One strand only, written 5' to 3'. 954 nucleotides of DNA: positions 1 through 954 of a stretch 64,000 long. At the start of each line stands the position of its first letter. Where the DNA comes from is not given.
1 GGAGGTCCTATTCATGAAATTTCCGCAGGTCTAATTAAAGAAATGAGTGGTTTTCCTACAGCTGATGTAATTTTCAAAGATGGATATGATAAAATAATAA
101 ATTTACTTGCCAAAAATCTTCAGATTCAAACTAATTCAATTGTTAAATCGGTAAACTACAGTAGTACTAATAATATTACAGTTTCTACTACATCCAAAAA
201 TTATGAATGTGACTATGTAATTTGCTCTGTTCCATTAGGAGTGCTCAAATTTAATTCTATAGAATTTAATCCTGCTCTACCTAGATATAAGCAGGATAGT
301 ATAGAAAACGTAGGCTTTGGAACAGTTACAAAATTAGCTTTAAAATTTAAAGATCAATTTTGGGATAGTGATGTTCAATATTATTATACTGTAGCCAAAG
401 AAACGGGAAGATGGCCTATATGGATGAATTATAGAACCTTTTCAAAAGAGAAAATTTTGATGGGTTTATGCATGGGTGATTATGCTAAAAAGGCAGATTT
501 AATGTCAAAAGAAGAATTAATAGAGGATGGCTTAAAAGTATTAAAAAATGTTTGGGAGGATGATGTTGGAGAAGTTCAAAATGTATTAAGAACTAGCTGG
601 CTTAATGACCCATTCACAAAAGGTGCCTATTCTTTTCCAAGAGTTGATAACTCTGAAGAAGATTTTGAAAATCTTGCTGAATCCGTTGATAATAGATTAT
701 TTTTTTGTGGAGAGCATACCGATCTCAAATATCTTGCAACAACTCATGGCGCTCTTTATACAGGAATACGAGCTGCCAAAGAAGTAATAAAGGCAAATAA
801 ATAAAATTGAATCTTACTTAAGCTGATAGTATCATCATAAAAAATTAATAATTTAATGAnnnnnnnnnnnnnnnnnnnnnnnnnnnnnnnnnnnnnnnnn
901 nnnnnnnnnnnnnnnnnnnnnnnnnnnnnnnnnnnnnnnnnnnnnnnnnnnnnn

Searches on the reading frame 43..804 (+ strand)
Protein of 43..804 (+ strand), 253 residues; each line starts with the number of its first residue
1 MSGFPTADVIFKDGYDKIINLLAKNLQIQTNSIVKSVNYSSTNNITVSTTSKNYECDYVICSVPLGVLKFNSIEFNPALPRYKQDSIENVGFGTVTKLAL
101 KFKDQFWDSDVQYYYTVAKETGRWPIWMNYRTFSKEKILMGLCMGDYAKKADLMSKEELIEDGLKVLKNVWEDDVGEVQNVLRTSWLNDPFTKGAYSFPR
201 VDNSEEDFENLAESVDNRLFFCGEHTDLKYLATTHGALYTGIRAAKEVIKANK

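Call 23: search_protein_families(library=pfam, proteins=[window:43-804:+], max_evalue=0.001)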
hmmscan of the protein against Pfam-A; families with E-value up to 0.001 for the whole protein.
window:43-804:+ (253 aa): 1 family
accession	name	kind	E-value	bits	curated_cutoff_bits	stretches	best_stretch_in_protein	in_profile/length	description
PF01593.30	Amino_oxidase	-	5e-53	181.4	19.8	1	10-249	198-443/443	Flavin containing amine oxidoreductase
